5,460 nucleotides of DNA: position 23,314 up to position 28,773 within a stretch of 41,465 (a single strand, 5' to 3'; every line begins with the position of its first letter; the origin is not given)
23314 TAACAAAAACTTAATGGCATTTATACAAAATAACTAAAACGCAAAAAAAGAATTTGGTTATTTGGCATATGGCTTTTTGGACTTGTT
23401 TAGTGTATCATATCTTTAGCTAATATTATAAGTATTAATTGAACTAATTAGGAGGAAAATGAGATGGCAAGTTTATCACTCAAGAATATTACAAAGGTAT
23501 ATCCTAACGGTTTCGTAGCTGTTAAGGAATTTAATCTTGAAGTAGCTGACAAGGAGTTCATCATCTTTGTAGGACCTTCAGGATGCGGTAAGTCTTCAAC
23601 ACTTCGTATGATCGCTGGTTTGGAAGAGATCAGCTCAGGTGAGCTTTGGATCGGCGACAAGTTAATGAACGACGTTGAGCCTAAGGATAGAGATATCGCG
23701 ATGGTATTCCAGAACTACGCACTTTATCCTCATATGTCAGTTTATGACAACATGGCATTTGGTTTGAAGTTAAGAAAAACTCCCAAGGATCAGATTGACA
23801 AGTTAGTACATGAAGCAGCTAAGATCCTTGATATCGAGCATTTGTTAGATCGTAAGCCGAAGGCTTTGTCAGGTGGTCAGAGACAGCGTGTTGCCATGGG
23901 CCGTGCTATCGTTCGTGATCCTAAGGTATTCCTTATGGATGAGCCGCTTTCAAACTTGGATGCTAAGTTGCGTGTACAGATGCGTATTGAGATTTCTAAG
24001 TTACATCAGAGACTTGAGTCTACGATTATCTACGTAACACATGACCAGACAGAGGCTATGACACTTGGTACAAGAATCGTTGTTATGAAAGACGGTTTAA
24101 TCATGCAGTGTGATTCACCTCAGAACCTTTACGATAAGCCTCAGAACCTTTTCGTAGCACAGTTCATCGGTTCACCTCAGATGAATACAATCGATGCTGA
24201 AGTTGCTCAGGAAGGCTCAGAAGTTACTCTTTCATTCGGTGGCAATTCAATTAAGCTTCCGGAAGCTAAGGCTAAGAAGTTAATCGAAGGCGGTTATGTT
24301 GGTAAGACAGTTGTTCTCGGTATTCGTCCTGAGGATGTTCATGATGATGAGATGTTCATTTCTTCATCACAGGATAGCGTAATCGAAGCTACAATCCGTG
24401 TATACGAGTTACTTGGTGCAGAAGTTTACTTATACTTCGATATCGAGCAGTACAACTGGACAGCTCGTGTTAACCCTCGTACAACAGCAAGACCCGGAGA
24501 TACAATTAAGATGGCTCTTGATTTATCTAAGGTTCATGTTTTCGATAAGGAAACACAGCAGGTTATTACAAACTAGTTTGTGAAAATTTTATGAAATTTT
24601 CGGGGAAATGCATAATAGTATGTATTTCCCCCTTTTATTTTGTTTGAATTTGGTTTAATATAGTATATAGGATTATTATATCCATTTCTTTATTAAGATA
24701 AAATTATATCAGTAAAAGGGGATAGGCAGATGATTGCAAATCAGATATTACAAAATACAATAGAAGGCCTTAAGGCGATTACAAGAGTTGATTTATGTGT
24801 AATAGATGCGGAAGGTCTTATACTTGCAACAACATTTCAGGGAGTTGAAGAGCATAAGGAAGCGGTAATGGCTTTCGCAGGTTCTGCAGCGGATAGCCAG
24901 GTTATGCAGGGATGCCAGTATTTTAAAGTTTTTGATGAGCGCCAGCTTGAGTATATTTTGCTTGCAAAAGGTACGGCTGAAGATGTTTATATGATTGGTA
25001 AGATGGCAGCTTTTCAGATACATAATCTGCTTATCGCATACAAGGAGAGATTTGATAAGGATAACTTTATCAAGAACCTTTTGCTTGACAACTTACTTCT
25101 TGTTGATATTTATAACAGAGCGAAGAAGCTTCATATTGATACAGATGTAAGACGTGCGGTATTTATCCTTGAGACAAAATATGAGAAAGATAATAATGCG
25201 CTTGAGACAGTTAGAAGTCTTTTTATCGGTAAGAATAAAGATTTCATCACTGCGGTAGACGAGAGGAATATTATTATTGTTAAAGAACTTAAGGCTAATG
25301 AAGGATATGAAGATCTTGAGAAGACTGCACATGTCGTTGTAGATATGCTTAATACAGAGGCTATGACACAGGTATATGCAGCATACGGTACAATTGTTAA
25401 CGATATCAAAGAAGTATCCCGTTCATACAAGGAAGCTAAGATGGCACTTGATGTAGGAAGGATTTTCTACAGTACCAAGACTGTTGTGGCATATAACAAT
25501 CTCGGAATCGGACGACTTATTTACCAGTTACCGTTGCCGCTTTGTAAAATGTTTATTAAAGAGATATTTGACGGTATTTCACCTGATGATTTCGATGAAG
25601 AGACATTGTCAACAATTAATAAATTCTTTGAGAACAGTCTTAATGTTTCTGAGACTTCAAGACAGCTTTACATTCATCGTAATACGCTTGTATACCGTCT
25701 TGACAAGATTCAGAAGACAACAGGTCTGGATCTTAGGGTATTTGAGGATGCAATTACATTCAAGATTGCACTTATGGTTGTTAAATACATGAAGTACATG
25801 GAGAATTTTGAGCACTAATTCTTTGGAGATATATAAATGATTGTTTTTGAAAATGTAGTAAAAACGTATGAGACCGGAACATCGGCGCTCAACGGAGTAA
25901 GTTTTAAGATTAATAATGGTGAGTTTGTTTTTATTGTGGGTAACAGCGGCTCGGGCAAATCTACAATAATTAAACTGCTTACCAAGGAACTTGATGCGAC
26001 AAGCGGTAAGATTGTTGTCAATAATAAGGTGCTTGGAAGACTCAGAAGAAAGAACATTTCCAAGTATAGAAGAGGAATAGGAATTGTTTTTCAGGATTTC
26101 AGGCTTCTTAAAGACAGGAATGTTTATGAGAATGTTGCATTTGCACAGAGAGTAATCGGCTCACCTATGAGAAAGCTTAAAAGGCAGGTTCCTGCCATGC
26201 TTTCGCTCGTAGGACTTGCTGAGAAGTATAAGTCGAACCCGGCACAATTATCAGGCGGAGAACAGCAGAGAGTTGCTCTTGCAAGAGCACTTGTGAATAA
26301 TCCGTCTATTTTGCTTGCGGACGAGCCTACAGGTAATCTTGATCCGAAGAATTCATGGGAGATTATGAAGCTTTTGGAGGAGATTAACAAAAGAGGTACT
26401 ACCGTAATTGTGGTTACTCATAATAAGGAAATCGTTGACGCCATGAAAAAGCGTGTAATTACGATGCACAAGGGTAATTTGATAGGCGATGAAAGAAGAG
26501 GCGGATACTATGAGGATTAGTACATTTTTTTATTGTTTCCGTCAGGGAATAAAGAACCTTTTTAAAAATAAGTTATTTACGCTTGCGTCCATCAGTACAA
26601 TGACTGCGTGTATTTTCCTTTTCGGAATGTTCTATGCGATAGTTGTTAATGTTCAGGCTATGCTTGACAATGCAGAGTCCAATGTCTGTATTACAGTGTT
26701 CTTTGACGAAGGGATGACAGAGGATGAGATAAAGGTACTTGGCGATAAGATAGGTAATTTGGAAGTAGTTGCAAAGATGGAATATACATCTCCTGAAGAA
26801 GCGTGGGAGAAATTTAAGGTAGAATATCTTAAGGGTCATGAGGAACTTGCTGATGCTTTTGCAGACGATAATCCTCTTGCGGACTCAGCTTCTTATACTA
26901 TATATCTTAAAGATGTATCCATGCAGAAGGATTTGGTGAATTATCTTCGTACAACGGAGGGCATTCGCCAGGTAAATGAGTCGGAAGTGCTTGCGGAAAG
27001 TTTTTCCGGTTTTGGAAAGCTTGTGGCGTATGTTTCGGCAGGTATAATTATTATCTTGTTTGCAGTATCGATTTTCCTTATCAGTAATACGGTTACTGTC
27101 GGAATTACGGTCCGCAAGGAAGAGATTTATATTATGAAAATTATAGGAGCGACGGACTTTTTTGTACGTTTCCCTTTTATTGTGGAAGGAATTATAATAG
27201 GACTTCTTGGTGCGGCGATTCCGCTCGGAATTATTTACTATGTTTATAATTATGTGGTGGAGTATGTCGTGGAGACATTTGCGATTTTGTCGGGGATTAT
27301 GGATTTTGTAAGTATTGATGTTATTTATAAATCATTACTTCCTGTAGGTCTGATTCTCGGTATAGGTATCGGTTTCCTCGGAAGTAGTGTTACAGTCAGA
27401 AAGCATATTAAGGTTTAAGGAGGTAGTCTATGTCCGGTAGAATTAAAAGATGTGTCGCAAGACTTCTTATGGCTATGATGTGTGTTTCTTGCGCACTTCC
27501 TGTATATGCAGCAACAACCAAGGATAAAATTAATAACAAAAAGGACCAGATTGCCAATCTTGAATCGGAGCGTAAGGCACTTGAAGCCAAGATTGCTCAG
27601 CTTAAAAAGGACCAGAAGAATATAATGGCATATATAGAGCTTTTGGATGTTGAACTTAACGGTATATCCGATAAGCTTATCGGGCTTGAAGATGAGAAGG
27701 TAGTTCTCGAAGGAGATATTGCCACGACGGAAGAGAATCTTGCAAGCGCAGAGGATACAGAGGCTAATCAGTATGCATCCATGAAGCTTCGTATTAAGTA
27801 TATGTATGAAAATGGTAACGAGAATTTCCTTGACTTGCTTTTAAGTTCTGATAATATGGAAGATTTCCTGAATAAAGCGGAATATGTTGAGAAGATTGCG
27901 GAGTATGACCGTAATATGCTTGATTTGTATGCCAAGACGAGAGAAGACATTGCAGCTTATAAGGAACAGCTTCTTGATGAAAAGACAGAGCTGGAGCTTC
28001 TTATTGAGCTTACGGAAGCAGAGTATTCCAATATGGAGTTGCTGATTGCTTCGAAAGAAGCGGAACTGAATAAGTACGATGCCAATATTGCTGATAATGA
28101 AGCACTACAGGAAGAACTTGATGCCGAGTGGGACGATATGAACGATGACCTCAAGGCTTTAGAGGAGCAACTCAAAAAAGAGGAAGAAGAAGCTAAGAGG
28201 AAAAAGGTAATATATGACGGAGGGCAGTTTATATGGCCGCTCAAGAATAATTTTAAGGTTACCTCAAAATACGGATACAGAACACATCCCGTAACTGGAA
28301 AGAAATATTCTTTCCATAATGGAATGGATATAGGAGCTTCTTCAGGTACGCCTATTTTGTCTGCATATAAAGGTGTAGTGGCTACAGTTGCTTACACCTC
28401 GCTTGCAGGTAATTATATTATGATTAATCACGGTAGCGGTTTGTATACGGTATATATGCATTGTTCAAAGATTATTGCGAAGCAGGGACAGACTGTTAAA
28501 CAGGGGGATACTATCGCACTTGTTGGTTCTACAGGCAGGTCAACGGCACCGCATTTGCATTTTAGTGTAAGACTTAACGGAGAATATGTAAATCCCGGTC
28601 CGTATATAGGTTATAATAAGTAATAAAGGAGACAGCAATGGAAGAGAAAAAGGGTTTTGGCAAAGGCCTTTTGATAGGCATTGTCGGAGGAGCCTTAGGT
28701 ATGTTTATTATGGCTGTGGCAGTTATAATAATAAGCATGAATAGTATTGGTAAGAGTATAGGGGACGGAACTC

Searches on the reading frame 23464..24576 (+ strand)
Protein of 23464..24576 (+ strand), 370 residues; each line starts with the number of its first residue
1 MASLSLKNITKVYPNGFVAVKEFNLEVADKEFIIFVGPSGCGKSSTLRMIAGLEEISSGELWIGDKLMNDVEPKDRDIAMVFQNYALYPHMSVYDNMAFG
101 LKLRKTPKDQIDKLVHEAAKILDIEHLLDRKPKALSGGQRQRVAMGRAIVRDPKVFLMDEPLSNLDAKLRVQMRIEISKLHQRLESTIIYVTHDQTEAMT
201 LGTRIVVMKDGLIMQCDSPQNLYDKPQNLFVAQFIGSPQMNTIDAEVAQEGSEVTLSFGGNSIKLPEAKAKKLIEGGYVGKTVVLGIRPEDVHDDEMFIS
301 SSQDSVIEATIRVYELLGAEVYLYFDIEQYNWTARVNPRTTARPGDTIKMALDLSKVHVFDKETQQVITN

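Call 57: search_protein_families(library=pfam, proteins=[window:23464-24576:+], max_evalue=0.00001)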
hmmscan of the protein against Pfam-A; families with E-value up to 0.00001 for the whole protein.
window:23464-24576:+ (370 aa): 3 families
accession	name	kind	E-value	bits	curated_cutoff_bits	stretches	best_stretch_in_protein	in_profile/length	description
PF00005.33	ABC_tran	-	4.6e-30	105.4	25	1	21-162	2-136/137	ABC transporter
PF17912.7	OB_MalK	-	5.3e-16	59.7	27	1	236-292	1-53/53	MalK OB fold domain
PF08402.16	TOBE_2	-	1.2e-06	29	21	1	285-360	1-76/76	TOBE domain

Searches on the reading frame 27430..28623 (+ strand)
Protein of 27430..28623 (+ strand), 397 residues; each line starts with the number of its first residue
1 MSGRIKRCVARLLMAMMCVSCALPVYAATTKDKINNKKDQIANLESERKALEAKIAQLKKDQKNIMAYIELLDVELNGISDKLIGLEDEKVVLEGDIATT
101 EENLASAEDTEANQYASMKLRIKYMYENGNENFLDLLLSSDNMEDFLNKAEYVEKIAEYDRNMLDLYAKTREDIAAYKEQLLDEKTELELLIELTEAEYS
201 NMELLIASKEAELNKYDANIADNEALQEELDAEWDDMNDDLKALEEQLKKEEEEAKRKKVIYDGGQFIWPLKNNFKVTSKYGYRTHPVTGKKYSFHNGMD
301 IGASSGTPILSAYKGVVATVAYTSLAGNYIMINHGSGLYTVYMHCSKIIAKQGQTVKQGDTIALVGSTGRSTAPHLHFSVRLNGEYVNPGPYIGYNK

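Call 57: search_protein_families(library=pfam, proteins=[window:27430-28623:+], max_evalue=0.00001)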
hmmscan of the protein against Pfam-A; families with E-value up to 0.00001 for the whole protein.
window:27430-28623:+ (397 aa): 2 families
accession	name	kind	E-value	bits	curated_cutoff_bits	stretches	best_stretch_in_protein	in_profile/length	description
PF01551.29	Peptidase_M23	-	3.8e-33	114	28.7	1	295-389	2-96/96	Peptidase family M23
PF24568.1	CC_PcsB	-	8.2e-10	38.9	27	1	110-174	7-72/75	Peptidoglycan hydrolase PcsB, coiled-coil domain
